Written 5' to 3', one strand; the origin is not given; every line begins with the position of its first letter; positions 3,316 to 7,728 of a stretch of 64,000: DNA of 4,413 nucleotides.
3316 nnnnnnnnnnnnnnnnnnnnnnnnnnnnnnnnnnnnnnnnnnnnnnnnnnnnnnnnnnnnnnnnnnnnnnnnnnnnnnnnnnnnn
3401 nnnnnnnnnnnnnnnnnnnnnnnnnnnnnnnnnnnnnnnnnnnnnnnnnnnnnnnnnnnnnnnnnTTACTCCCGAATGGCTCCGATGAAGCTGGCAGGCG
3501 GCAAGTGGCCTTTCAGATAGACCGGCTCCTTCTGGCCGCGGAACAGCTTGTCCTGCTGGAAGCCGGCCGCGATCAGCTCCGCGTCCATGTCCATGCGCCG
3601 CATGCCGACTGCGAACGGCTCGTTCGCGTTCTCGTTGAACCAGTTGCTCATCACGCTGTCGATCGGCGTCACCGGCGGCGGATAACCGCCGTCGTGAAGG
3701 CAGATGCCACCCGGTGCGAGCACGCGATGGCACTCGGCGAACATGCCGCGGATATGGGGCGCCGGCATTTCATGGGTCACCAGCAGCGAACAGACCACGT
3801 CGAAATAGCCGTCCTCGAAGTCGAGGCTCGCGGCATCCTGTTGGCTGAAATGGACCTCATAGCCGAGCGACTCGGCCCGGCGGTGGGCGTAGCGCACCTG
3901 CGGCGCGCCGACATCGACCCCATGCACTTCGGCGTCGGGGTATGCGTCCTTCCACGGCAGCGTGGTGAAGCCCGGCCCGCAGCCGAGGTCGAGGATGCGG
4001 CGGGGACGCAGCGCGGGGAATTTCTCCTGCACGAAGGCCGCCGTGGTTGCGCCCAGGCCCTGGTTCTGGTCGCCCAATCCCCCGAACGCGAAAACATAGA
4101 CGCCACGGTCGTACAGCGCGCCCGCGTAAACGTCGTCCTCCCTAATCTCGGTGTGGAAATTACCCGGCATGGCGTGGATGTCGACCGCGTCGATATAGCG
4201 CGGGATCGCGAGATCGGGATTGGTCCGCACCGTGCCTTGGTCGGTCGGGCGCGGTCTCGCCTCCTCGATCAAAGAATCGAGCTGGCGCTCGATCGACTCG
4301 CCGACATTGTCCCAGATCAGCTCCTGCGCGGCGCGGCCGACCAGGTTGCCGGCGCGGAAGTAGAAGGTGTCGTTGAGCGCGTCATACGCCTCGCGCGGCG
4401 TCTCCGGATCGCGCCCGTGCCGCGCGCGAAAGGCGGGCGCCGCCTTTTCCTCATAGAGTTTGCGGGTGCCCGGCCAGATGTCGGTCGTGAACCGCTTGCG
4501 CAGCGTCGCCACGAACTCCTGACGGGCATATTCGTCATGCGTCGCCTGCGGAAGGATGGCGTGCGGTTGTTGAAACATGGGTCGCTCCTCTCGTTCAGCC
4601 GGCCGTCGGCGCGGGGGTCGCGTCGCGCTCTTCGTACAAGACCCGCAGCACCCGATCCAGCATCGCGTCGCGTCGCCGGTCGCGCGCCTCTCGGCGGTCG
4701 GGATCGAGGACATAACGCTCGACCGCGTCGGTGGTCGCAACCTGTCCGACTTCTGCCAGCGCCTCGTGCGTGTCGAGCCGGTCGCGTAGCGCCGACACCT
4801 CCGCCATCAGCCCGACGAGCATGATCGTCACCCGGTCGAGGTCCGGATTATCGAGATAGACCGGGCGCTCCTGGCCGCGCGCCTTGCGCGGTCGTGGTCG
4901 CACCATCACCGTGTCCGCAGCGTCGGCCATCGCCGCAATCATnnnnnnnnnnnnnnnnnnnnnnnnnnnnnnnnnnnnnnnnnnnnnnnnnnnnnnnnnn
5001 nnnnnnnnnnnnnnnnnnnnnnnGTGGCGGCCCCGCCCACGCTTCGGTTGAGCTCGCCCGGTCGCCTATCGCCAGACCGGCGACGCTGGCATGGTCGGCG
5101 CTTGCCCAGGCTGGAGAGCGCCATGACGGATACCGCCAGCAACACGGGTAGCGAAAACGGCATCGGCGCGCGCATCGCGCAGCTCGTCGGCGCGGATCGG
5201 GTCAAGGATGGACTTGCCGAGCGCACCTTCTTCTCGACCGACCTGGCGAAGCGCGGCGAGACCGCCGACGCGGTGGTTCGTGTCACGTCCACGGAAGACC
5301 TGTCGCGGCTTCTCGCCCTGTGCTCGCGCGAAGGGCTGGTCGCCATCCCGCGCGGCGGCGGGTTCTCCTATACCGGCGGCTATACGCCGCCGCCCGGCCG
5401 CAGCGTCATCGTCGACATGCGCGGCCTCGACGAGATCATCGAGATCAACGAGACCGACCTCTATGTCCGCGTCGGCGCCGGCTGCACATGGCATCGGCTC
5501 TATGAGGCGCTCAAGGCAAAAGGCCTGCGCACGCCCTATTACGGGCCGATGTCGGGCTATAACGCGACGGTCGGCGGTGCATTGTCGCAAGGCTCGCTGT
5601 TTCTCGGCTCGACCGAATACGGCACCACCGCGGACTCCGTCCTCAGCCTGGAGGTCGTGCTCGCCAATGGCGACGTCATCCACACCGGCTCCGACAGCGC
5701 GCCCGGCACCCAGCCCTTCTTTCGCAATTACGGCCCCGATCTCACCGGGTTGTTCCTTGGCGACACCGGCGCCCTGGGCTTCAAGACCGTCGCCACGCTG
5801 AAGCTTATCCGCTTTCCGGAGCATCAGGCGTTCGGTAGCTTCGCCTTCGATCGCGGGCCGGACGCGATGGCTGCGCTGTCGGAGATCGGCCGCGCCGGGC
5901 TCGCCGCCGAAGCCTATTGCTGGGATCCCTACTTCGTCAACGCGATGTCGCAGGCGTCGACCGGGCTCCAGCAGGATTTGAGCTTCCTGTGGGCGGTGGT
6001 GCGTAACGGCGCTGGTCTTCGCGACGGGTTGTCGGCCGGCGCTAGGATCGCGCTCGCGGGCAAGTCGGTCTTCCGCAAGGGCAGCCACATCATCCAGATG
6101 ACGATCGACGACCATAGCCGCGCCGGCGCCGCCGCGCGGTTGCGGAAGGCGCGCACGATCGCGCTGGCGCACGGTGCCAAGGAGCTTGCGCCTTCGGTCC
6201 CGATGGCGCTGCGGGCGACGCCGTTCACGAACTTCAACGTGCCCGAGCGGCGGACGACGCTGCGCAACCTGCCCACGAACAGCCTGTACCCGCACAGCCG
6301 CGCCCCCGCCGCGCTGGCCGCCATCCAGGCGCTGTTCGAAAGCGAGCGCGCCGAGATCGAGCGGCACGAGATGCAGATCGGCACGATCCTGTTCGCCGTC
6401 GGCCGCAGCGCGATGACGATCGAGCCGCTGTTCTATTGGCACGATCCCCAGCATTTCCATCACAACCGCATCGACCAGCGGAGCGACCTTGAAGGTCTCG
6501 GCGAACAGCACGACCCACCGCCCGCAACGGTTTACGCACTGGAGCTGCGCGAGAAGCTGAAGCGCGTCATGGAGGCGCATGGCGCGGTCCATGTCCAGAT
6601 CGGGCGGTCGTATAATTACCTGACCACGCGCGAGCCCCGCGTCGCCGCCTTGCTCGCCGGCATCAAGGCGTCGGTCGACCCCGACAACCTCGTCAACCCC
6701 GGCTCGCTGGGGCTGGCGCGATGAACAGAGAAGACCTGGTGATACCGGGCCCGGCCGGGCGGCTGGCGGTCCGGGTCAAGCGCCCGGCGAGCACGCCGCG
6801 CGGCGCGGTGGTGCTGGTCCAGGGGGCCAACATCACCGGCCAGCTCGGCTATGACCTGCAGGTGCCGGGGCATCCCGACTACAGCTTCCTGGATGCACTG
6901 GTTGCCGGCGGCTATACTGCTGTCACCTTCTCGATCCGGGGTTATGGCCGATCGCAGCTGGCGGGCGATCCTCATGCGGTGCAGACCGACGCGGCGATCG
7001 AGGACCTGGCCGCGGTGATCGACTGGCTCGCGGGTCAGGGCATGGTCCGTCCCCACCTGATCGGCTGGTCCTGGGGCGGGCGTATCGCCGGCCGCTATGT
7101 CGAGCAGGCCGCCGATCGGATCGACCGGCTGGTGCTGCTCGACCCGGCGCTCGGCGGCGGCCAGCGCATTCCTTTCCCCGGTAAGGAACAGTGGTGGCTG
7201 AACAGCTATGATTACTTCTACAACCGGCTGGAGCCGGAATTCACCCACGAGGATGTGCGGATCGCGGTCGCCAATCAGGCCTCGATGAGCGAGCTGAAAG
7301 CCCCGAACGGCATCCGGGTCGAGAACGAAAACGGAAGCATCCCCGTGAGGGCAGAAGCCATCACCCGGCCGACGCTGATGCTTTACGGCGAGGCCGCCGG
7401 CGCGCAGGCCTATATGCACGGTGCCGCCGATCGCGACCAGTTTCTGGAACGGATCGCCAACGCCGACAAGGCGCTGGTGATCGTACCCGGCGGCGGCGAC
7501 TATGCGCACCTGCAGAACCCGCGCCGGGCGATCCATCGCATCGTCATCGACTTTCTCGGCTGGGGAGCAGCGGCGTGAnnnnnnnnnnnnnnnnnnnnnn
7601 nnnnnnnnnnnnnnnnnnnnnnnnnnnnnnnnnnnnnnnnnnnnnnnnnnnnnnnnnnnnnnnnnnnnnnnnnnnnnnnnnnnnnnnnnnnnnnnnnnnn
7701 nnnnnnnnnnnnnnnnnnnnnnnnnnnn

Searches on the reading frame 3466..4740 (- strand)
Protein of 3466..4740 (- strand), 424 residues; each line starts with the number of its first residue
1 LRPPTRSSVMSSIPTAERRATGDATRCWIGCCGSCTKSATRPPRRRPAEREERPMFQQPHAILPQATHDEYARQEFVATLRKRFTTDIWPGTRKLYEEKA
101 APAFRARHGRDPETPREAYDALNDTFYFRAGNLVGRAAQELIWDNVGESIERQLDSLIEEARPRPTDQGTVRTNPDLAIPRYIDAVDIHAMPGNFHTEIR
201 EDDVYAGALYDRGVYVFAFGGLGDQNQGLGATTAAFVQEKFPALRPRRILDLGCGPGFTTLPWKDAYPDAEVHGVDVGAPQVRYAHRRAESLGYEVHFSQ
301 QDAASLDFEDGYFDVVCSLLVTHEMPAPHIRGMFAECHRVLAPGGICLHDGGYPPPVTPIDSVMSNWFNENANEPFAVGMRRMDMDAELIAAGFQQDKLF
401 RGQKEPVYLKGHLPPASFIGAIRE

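Call 7: search_protein_families(library=pfam, proteins=[window:3466-4740:-], max_evalue=0.01)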
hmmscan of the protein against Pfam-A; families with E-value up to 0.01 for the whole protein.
window:3466-4740:- (424 aa): 8 families
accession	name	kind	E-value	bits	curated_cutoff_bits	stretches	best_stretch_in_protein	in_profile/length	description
PF13649.12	Methyltransf_25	-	2.3e-24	86.3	27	1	249-345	1-97/97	Methyltransferase domain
PF08241.18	Methyltransf_11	-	1.5e-20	74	21.2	1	250-348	1-94/95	Methyltransferase domain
PF13847.12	Methyltransf_31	-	7.9e-18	65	27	1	248-348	6-108/145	Methyltransferase domain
PF08242.18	Methyltransf_12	-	6.3e-15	56.1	30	1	250-346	1-97/98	Methyltransferase domain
PF13489.12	Methyltransf_23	-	1.1e-08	35.4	27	1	237-349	13-116/164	Methyltransferase domain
PF05175.20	MTS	-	3.3e-08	33.8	23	1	235-345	21-134/170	Methyltransferase small domain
PF01209.24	Ubie_methyltran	-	8.2e-07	29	20.1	1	236-347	38-149/233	ubiE/COQ5 methyltransferase family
PF02353.26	CMAS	-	0.00019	21.3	27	1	247-349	64-164/273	Mycolic acid cyclopropane synthetase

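Call 10: search_protein_families(library=ncbifam, proteins=[window:3466-4740:-], max_evalue=0.01)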
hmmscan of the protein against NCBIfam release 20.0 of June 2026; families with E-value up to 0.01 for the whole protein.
window:3466-4740:- (424 aa): 39 families (the best 25 are shown)
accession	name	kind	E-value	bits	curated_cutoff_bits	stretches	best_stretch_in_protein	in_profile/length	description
NF043040.1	corrin_prot_MT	hypoth_equivalog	1.1e-15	57.7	180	1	210-347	15-145/216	corrinoid protein-associated methyltransferase CpaM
TIGR02072.1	BioC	equivalog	2e-13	50.7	184.95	1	238-348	28-131/244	malonyl-ACP O-methyltransferase BioC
NF045667.1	MTase_DVU1556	equivalog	1.8e-11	43.9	155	1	246-346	23-116/213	DVU_1556 family methyltransferase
NF038261.1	rhodoquin_RquA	equivalog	2e-11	44.1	175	1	264-387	69-190/218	rhodoquinone biosynthesis methyltransferase RquA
TIGR01934.1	MenG_MenH_UbiE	subfamily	1.5e-09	37.5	158.35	1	242-346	36-138/223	ubiquinone/menaquinone biosynthesis methyltransferase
NF041537.1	ArsM_AhpD_UU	exception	6.7e-09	35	510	1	248-347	79-178/345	arsenite methyltransferase/AhpD domain selenoprotein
NF001244.0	PRK00216.1-5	equivalog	1.1e-08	34.7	216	1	245-346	48-150/236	bifunctional demethylmenaquinone methyltransferase/2-methoxy-6-polyprenyl-1,4-benzoquinol methylase UbiE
NF041536.1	ArsM_DUF2284_UU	exception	1.1e-08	33.8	575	1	247-346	78-177/459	arsenite methyltransferase/DUF2284 domain selenoprotein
NF047649.1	MTase_UXPK_star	exception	1.9e-08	33.7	460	1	248-347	80-179/283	methyltransferase/UXPK-star double selenoprotein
NF004851.0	PRK06202.1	equivalog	2.5e-08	33.7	243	1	236-339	48-156/237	hypothetical protein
NF008823.0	PRK11873.1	subfamily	7.4e-08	32.2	263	1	248-345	80-177/272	arsenite methyltransferase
NF007610.0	PRK10258.1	equivalog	8.8e-08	31.8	342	1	225-346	22-135/251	malonyl-ACP O-methyltransferase BioC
NF040539.1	AST_met_ArsM_2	exception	1.2e-07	31.9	240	1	244-348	55-162/262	putative arsinothricin biosynthesis methyltransferase ArsM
TIGR01983.1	UbiG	equivalog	2.2e-07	30.4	102.95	1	242-347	46-149/228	bifunctional 2-polyprenyl-6-hydroxyphenol methylase/3-demethylubiquinol 3-O-methyltransferase UbiG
NF010703.0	PRK14103.1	equivalog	2.8e-07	30.2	320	1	240-344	24-119/256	trans-aconitate 2-methyltransferase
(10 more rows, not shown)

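Call 40: search_solved_structures(query=window:3466-4578:-, max_evalue=0.001)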
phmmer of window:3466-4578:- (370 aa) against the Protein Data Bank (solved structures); distinct sequences matched with E-value up to 0.001: 52.
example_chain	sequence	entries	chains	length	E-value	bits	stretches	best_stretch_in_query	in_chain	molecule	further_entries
6uak_A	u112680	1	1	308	2.7e-13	52.9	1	194-293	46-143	SAM dependent methyltransferase LahSB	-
3bus_A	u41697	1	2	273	8.1e-12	48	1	193-293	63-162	Methyltransferase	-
1wzn_A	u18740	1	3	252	1.3e-08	37.5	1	190-296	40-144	SAM-dependent methyltransferase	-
8zc8_A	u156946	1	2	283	2.4e-08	36.6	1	192-298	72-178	MitM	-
21zq_A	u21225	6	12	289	2.6e-08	36.5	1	192-297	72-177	MitM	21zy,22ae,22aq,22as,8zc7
6uv6_A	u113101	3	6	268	3.8e-08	35.9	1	185-304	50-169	D-glucose O-methyltransferase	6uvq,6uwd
1ve3_A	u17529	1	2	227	6.5e-08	35.2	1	193-292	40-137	hypothetical protein PH0226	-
3mgg_A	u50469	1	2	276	8.4e-08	34.8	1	193-293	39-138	Methyltransferase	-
4iv8_A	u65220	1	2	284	3e-07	33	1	157-295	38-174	Phosphoethanolamine N-methyltransferase,putative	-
5wp4_A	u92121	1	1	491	4.1e-07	32.6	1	169-306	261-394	Phosphoethanolamine N-methyltransferase 1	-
1xxl_A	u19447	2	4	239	6e-07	32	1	192-310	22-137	YcgJ protein | ycgJ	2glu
5dnk_A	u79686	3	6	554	6.4e-07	31.9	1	185-293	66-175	protein lysine methyltransferase 1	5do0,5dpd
3bkw_A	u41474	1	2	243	7.3e-07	31.7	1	154-304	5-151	S-adenosylmethionine dependent methyltransferase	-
5doo_A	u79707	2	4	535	8.6e-07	31.5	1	188-293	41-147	protein lysine methyltransferase 2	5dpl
8ys9_A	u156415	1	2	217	8.8e-07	31.5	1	193-293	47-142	Phosphatidylethanolamine N-methyltransferase/phosphatidyl-N-methylethanolamine N-methyltra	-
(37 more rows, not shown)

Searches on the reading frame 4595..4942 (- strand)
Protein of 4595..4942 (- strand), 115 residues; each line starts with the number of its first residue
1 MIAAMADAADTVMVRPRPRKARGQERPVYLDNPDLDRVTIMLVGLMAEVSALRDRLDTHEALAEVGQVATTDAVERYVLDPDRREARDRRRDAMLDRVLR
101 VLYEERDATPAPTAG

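Call 7: search_protein_families(library=pfam, proteins=[window:4595-4942:-], max_evalue=0.01)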
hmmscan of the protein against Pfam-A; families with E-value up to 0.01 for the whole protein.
window:4595-4942:- (115 aa): 0 families

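Call 10: search_protein_families(library=ncbifam, proteins=[window:4595-4942:-], max_evalue=0.01)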
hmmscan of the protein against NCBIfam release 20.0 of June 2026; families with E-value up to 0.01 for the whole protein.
window:4595-4942:- (115 aa): 0 families

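Call 67: search_protein_families(library=pfam, proteins=[window:4595-4942:-], max_evalue=1)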
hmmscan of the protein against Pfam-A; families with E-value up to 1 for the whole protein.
window:4595-4942:- (115 aa): 0 families

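Call 75: find_homologous_proteins(query=window:4595-4942:-, max_evalue=0.001)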
Query window:4595-4942:- (115 aa): 75 proteins with E <= 0.001 among 127 candidates.
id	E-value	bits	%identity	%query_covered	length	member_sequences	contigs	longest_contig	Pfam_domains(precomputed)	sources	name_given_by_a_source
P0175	2.3e-57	210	92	90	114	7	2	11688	-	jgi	jgi:hypothetical protein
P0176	2.7e-49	184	83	94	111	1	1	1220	-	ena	-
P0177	1.8e-40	155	73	93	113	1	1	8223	-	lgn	-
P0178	1.6e-38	149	74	90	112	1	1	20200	-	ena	-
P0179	5.9e-38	147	70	93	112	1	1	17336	-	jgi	jgi:hypothetical protein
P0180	1.5e-37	146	73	88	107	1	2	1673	-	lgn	-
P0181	1.6e-37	146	78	75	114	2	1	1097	-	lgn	-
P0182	1.8e-37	146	72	96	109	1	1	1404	-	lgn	-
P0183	2.4e-37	145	71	94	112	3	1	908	-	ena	-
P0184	3.4e-37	145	68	97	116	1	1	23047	-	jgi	jgi:hypothetical protein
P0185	4.7e-37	144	74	87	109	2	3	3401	-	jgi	jgi:hypothetical protein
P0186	7.8e-37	144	70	97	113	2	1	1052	-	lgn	-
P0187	2.1e-36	142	69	90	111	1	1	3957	-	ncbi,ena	-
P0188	4.1e-36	141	70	91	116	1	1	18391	-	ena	-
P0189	2.1e-35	139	69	90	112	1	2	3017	-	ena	-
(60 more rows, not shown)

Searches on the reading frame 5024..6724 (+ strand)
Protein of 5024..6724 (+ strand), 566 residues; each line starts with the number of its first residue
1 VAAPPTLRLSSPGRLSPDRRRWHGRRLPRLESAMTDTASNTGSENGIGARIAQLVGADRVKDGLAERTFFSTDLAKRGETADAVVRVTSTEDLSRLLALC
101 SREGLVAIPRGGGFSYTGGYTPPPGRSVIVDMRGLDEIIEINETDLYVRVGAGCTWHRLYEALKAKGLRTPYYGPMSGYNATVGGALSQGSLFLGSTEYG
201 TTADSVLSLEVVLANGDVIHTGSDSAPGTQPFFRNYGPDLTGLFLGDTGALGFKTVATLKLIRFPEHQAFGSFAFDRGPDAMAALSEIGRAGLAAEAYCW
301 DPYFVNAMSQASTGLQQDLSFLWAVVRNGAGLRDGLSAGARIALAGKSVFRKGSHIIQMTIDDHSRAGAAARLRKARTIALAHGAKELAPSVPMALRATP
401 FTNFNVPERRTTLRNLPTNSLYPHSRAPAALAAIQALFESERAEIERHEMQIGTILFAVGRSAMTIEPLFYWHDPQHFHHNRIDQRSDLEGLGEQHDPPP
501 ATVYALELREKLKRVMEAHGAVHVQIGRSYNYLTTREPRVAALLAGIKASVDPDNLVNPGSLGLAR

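Call 7: search_protein_families(library=pfam, proteins=[window:5024-6724:+], max_evalue=0.01)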
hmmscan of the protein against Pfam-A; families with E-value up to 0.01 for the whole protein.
window:5024-6724:+ (566 aa): 2 families
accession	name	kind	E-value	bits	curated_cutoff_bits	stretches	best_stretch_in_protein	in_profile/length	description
PF01565.28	FAD_binding_4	-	7.5e-36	123.3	26.4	1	82-222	2-139/139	FAD binding domain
PF02913.24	FAD-oxidase_C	-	0.0084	16.3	21.2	0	534-561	220-247/248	FAD linked oxidases, C-terminal domain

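Call 10: search_protein_families(library=ncbifam, proteins=[window:5024-6724:+], max_evalue=0.01)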
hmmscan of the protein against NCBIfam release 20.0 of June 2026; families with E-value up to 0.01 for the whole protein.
window:5024-6724:+ (566 aa): 9 families
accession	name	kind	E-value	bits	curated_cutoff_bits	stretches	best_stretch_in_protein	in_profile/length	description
TIGR00387.1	glcD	equivalog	1.9e-34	119.2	567.9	1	86-293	3-202/413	glycolate oxidase subunit GlcD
NF049975.1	2HglutDHaseYdiJ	equivalog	9.8e-19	66.6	1350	1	60-223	31-194/1018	D-2-hydroxyglutarate dehydrogenase YdiJ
NF008408.0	PRK11230.1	equivalog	5.4e-16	58.1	897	1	84-293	59-259/499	glycolate oxidase subunit GlcD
NF008439.0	PRK11282.1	equivalog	5.6e-12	45.2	284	1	126-301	41-209/358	glycolate oxidase subunit GlcE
NF053785.1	DcplphribOxDprE1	equivalog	1.3e-09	37.8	500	1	79-245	13-174/449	decaprenylphosphoryl-beta-D-ribose oxidase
NF041227.1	BagG_FevA2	exception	4.2e-06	25.6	850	1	126-225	87-182/455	bagremycin/ferroverdin biosynthesis FAD-dependent oxygenase BagG/FevA2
TIGR01678.1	FAD_lactone_ox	subfamily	2.3e-05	23.5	396.8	1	129-222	60-150/438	sugar 1,4-lactone oxidase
NF041226.1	BagK_FevA1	equivalog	3.2e-05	22.5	800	1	125-217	82-170/453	bagremycin/ferroverdin biosynthesis FAD-dependent oxygenase BagK/FevA1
TIGR01679.1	bact_FAD_ox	subfamily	0.0023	16.9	292.25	1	83-222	14-144/419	FAD-linked oxidoreductase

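Call 39: search_solved_structures(query=window:5120-6724:+, max_evalue=0.001)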
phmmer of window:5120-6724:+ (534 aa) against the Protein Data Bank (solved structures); distinct sequences matched with E-value up to 0.001: 77 (the best 60 are shown).
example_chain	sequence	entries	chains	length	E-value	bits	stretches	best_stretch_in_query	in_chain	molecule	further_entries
8jdb_A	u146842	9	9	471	5.2e-23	85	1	18-256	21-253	Probable D-lactate dehydrogenase, mitochondrial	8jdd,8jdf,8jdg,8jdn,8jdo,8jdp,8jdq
8jdc_A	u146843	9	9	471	5.2e-23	85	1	18-256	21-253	Probable D-lactate dehydrogenase, mitochondrial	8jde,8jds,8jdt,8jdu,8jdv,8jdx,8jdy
8s7t_A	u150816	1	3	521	2.8e-20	76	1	18-215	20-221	Oxidoreductase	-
8s7r_A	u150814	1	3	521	2.9e-20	75.9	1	18-215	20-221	Oxidoreductase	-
8s7s_A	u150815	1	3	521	4e-20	75.5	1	18-215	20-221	Oxidoreductase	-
8s7p_A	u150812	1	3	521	5.4e-20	75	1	18-215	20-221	Oxidoreductase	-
8s7q_A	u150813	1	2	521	7.4e-20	74.6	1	18-215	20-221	Oxidoreductase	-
8s7n_A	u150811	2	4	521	7.4e-20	74.6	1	18-215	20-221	Oxidoreductase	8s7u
8s7w_A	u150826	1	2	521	7.4e-20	74.6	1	18-215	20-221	Oxidoreductase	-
9qgz_A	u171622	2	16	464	1.6e-19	73.5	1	18-277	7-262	Glycolate oxidase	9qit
3pm9_A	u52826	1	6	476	4.9e-19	71.9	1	44-255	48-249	Putative oxidoreductase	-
4bc7_A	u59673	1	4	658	3.3e-18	69.1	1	49-262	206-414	ALKYLDIHYDROXYACETONEPHOSPHATE SYNTHASE, PEROXISOMAL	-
4bby_A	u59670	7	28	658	3.9e-18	68.9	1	49-261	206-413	ALKYLDIHYDROXYACETONEPHOSPHATE SYNTHASE, PEROXISOMAL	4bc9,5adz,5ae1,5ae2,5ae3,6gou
4bca_A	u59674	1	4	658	3.9e-18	68.9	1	49-261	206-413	ALKYLDIHYDROXYACETONEPHOSPHATE SYNTHASE, PEROXISOMAL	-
7qh2_C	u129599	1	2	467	4.6e-18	68.7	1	17-253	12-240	Lactate dehydrogenase (NAD(+),ferredoxin) subunit LctD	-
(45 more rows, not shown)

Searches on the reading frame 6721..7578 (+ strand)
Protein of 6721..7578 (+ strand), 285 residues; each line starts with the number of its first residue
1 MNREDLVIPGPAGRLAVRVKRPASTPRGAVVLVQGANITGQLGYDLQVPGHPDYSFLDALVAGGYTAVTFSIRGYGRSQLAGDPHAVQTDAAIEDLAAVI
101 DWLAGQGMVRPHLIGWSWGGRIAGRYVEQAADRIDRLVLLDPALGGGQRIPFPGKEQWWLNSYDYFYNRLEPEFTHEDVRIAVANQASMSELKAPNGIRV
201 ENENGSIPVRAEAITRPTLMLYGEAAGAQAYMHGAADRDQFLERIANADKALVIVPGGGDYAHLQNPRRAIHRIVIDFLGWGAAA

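Call 7: search_protein_families(library=pfam, proteins=[window:6721-7578:+], max_evalue=0.01)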
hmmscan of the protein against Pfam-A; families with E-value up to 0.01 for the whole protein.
window:6721-7578:+ (285 aa): 4 families
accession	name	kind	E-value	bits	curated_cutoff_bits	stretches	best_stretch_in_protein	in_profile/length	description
PF00561.26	Abhydrolase_1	-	3.7e-15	56.7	25.8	1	54-145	17-110/245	alpha/beta hydrolase fold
PF12697.13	Abhydrolase_6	-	7.9e-15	56.5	26.3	1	49-269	5-212/217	Alpha/beta hydrolase family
PF12146.15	Hydrolase_4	-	4e-14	52.9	27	1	56-258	23-230/239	Serine aminopeptidase, S33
PF02129.25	Peptidase_S15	-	5.4e-06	26.7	23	1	14-121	4-107/262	X-Pro dipeptidyl-peptidase (S15 family)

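Call 10: search_protein_families(library=ncbifam, proteins=[window:6721-7578:+], max_evalue=0.01)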
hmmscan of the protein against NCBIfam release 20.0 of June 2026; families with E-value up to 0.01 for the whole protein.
window:6721-7578:+ (285 aa): 20 families
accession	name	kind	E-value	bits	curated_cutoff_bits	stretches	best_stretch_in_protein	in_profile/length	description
NF047920.1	lactonase_UilS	equivalog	6.7e-08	32.6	400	1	55-134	43-119/285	UilS family quorum-quenching N-acyl-homoserine lactonase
NF050089.1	i_nPHAscl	equivalog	1.2e-06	27.8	300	1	63-143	43-118/288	intracellular short-chain-length polyhydroxyalkanoate depolymerase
NF051488.1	bifunc_PcaDC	exception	2.8e-06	26.7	390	1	65-144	39-113/375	bifunctional 3-oxoadipate enol-lactonase/4-carboxymuconolactone decarboxylase PcaDC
TIGR02427.1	protocat_pcaD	equivalog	3.7e-06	26.5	255.85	1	63-143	38-113/251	3-oxoadipate enol-lactonase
TIGR03695.1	menH_SHCHC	equivalog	4.8e-06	26.2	208.55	1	53-141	17-103/252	2-succinyl-6-hydroxy-2,4-cyclohexadiene-1-carboxylate synthase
TIGR03101.1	hydr2_PEP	hypoth_equivalog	8.6e-06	25.4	202.75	1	59-148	51-138/266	hydrolase 2, exosortase A system-associated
NF045632.1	hydroxlase_HsaD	equivalog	1.9e-05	23.7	400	1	61-143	60-138/290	4,5:9,10-diseco-3-hydroxy-5,9,17-trioxoandrosta-1(10),2-diene-4-oate hydrolase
NF007954.0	PRK10673.1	equivalog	4.3e-05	22.9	399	1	87-142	62-114/255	esterase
NF011457.0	PRK14875.1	equivalog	4.5e-05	22.6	307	1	89-145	177-233/372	acetoin dehydrogenase dihydrolipoyllysine-residue acetyltransferase subunit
NF004514.1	PRK05855.1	equivalog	5.4e-05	22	455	1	59-128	43-110/578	SDR family oxidoreductase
NF002043.0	PRK00870.1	subfamily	7.7e-05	22.3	265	1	51-150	55-156/302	haloalkane dehalogenase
NF045945.1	ProImpepLactob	equivalog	0.00013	21.6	400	1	51-136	41-125/293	proline iminopeptidase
TIGR03343.1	biphenyl_bphD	equivalog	0.00034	19.9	462.15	1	54-144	50-136/282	2-hydroxy-6-oxo-6-phenylhexa-2,4-dienoate hydrolase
TIGR02240.1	PHA_depoly_arom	equivalog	0.0017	17.8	250.6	1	54-146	42-128/276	poly(3-hydroxyalkanoate) depolymerase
NF052610.1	macro_16_ester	equivalog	0.002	17.5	420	0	56-144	43-129/281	alpha/beta fold macrolide esterase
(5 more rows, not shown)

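Call 41: search_solved_structures(query=window:6721-7578:+, max_evalue=0.001)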
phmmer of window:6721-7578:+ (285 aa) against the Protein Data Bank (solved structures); distinct sequences matched with E-value up to 0.001: 3.
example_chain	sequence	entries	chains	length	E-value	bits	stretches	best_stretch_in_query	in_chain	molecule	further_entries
4l0c_A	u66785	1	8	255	4.2e-06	29.8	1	61-162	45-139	Deformylase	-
3fob_A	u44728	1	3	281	0.00012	25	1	57-139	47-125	Bromoperoxidase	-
6unw_A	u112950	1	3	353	0.00014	24.8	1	19-140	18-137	Soluble epoxide hydrolase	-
